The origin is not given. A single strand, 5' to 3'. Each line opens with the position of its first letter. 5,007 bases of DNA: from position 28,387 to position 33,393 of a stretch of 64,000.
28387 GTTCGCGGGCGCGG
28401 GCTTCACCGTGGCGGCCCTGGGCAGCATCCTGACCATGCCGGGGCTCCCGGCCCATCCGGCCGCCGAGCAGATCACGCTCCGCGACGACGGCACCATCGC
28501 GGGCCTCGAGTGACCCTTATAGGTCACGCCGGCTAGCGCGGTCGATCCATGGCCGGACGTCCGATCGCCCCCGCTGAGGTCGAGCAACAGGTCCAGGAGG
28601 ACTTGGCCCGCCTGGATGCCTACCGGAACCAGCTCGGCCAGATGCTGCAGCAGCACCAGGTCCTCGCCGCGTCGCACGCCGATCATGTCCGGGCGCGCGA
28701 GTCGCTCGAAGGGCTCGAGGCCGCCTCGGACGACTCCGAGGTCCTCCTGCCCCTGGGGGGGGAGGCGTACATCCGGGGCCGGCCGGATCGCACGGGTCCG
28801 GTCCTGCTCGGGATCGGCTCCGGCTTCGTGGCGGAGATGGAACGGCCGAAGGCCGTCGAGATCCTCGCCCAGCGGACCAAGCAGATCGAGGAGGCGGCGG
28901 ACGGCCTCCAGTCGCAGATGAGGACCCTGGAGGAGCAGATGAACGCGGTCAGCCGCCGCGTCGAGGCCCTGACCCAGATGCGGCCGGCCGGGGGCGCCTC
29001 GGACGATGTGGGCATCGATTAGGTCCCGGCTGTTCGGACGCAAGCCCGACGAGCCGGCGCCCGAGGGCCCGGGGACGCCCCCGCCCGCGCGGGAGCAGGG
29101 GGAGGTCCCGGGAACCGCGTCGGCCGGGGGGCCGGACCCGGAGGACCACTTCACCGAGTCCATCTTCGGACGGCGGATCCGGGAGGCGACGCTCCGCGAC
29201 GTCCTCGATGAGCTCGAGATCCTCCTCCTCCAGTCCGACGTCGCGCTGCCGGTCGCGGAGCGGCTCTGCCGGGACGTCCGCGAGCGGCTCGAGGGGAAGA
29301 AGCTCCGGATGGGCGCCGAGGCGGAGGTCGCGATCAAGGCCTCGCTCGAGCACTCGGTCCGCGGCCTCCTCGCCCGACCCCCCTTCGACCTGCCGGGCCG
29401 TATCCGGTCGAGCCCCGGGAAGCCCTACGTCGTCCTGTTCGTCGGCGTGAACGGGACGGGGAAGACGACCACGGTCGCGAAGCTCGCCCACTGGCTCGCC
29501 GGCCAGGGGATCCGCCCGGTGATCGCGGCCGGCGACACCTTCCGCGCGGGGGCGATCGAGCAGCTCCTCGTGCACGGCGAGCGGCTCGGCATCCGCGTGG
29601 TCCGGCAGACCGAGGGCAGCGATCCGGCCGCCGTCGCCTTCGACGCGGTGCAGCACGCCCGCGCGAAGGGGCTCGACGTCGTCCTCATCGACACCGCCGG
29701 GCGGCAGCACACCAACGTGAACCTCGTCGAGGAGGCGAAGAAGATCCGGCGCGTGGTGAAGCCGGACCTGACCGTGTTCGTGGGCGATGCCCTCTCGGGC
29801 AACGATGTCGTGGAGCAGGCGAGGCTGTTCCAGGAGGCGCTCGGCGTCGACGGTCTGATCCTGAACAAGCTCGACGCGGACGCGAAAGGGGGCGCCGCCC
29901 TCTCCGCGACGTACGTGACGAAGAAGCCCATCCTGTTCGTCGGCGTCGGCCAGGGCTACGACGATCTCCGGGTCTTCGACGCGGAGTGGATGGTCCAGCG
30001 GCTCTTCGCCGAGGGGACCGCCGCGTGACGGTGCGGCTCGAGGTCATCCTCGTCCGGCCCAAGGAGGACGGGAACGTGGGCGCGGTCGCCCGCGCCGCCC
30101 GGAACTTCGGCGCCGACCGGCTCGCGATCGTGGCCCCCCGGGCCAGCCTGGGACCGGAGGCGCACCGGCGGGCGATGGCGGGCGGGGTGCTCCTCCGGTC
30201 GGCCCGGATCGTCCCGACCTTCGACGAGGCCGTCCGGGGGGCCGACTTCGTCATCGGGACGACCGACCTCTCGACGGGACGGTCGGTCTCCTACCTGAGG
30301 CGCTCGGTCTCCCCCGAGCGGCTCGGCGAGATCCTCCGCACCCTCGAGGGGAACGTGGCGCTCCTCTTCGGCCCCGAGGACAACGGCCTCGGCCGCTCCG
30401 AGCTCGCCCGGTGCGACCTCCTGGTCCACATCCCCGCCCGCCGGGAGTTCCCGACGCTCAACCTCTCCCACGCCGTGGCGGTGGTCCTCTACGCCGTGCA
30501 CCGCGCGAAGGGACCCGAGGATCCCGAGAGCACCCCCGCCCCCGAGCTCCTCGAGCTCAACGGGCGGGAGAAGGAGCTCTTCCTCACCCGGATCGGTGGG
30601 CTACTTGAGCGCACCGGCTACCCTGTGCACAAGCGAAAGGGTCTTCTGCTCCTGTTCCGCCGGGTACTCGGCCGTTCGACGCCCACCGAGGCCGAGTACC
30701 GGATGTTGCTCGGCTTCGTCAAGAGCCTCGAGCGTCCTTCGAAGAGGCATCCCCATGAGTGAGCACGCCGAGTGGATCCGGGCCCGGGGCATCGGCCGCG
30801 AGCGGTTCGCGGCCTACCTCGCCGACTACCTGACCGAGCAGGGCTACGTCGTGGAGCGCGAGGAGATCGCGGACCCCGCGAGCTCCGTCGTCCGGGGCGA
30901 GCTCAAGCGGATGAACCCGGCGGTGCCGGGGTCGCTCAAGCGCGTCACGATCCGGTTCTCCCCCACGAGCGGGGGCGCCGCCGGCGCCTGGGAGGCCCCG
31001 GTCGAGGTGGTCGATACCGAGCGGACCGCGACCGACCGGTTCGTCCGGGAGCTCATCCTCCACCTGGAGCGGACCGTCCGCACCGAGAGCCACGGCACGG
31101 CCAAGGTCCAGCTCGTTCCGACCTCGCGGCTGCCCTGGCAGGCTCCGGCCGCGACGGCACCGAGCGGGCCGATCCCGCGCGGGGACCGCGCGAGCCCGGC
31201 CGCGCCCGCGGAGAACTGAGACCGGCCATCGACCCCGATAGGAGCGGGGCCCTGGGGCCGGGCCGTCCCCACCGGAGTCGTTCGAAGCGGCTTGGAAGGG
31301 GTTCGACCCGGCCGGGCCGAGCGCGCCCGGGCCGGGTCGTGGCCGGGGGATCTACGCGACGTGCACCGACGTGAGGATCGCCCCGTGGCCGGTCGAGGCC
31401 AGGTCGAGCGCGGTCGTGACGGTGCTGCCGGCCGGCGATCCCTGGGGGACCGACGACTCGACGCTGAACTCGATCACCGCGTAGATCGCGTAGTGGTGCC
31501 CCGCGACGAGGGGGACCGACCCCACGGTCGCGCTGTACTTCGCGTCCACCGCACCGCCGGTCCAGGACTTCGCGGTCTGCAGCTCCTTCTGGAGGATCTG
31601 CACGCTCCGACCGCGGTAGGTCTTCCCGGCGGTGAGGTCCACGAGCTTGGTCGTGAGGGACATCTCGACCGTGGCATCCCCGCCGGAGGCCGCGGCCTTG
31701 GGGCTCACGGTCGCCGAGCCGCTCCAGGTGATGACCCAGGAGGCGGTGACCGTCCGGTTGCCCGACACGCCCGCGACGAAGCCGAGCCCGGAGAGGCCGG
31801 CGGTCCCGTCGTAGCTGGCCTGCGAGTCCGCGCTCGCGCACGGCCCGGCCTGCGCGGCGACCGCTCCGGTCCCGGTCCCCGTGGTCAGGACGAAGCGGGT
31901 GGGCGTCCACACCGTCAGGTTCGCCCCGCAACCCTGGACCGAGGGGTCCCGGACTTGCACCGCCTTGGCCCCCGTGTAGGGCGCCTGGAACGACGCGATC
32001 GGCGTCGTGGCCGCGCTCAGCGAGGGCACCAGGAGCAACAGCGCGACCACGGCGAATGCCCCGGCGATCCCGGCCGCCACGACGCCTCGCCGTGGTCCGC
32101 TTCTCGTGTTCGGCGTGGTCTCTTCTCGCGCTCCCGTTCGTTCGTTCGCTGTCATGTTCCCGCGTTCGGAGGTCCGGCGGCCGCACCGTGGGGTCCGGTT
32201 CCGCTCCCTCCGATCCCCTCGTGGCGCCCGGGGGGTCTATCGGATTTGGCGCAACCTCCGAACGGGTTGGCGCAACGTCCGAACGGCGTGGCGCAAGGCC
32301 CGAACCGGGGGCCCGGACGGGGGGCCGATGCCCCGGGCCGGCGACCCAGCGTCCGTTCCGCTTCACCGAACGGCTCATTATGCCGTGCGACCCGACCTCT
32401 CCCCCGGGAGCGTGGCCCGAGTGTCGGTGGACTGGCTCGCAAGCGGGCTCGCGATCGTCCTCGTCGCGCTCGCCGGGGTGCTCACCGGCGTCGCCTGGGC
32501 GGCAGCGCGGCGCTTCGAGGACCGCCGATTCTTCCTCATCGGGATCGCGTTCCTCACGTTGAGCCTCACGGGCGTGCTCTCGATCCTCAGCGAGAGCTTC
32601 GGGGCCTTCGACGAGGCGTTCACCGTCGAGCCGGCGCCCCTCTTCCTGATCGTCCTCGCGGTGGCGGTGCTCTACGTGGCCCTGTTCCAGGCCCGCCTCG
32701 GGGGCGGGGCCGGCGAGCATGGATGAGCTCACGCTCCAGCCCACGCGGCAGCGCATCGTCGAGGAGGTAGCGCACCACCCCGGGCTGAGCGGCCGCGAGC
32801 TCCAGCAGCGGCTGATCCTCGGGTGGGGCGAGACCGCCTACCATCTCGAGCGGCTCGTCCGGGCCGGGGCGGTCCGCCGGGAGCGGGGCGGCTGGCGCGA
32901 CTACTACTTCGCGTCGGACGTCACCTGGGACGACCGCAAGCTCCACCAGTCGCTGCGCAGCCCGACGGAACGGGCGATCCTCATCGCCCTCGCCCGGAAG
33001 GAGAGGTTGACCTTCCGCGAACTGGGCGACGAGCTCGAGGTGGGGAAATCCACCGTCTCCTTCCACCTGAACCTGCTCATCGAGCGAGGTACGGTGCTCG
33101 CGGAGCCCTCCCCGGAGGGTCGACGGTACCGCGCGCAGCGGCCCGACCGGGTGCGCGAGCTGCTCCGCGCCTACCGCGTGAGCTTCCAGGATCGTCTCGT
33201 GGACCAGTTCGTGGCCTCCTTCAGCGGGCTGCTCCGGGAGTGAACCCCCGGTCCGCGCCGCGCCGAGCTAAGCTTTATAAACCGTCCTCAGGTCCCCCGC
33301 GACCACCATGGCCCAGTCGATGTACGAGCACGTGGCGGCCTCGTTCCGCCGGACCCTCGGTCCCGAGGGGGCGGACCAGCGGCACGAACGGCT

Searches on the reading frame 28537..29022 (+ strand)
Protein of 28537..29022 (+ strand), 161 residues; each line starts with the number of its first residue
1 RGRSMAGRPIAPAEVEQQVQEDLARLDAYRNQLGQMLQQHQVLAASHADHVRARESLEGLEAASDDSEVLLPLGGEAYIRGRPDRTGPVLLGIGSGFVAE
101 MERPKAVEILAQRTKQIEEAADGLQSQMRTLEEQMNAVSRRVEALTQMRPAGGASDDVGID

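Call 84: search_protein_families(library=pfam, proteins=[window:28537-29022:+], max_evalue=0.0001)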
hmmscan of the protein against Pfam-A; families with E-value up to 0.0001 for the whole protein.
window:28537-29022:+ (161 aa): 2 families
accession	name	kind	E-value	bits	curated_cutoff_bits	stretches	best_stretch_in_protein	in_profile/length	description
PF02996.22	Prefoldin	-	8.9e-18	64.8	23.2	1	29-146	1-118/120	Prefoldin subunit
PF01920.25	Prefoldin_2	-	8.6e-07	29.3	27.6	0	89-144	47-101/106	Prefoldin subunit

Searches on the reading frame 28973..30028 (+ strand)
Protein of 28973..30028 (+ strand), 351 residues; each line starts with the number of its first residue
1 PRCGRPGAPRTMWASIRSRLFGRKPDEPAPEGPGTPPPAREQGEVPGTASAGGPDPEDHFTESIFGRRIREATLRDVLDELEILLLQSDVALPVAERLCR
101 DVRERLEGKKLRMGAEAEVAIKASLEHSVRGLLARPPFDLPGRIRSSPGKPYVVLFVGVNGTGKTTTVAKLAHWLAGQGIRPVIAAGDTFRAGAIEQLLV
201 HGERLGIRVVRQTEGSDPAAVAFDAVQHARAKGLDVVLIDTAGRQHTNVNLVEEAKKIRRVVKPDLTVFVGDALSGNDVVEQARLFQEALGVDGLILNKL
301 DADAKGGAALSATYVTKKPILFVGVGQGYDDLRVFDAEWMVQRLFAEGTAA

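Call 78: search_protein_families(library=pfam, proteins=[window:28973-30028:+], max_evalue=0.00001)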
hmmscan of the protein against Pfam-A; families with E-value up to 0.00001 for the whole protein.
window:28973-30028:+ (351 aa): 2 families
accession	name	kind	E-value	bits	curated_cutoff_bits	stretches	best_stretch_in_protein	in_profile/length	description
PF00448.28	SRP54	-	1.8e-75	253.3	22.7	1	152-345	2-195/196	SRP54-type protein, GTPase domain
PF02881.24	SRP54_N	-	7.6e-11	42.5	22.4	1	66-124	15-74/75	SRP54-type protein, helical bundle domain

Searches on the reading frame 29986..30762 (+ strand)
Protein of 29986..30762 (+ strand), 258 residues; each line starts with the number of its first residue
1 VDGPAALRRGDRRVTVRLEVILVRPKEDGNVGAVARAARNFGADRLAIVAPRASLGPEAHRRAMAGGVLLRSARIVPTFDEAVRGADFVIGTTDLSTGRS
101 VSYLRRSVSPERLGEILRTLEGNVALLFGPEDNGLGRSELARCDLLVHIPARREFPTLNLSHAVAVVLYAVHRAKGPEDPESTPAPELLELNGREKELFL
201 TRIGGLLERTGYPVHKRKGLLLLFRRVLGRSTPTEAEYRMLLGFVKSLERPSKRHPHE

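Call 84: search_protein_families(library=pfam, proteins=[window:29986-30762:+], max_evalue=0.0001)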
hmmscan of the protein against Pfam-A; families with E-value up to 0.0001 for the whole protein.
window:29986-30762:+ (258 aa): 1 family
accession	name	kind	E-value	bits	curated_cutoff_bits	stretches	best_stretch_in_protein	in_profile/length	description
PF00588.24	SpoU_methylase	-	3.6e-26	92.4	29.7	1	18-169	2-142/142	SpoU rRNA Methylase family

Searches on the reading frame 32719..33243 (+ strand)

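Call 12: search_protein_families(library=pfam, proteins=[window:32719-33243:+], max_evalue=0.01)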
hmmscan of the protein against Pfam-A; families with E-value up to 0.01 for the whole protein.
window:32719-33243:+ (174 aa): 18 families
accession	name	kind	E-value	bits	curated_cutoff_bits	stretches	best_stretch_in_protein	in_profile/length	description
PF24266.1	HTH_HVO_0163_N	-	8.6e-18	64.6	31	1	9-72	3-66/70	HVO_0163, N-terminal HTH domain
PF13412.12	HTH_24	-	1.8e-14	53.5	21.9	2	81-125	2-46/48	Winged helix-turn-helix DNA-binding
PF12802.13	MarR_2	-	9.7e-13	48.5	27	1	81-136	4-60/61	MarR family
PF12840.13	HTH_20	-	2.6e-12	47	27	2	81-124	3-46/51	Helix-turn-helix domain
PF01022.26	HTH_5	-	3.1e-09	37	22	1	81-124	1-43/47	Bacterial regulatory protein, arsR family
PF01047.28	MarR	-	3.4e-08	33.7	24.6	1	81-136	2-57/59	MarR family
PF01978.25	TrmB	-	1.6e-07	31.5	25.6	1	83-142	9-67/68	Sugar-specific transcriptional regulator TrmB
PF13463.12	HTH_27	-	4.7e-07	30.4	22.2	1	82-137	3-59/68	Winged helix DNA-binding domain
PF09339.16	HTH_IclR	-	5.2e-06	26.6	22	1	86-126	7-48/52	IclR helix-turn-helix domain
PF08279.18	HTH_11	-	1e-05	25.8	25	1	85-132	3-52/55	HTH domain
PF03965.22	Penicillinase_R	-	0.00025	21.8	22.6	0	81-140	2-65/115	Penicillinase repressor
PF25212.1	HVO_A0114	-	0.00041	20.5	27.6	0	77-129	18-69/84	HVO_A0114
PF13404.12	HTH_AsnC-type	-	0.0015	18.7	27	0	85-113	6-34/42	AsnC-type helix-turn-helix domain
PF13601.12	HTH_34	-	0.0017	18.9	27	1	86-135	4-53/80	Winged helix DNA-binding domain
PF03428.19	RP-C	-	0.0025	18.1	24.4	0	103-142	78-117/175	Replication protein C N-terminal domain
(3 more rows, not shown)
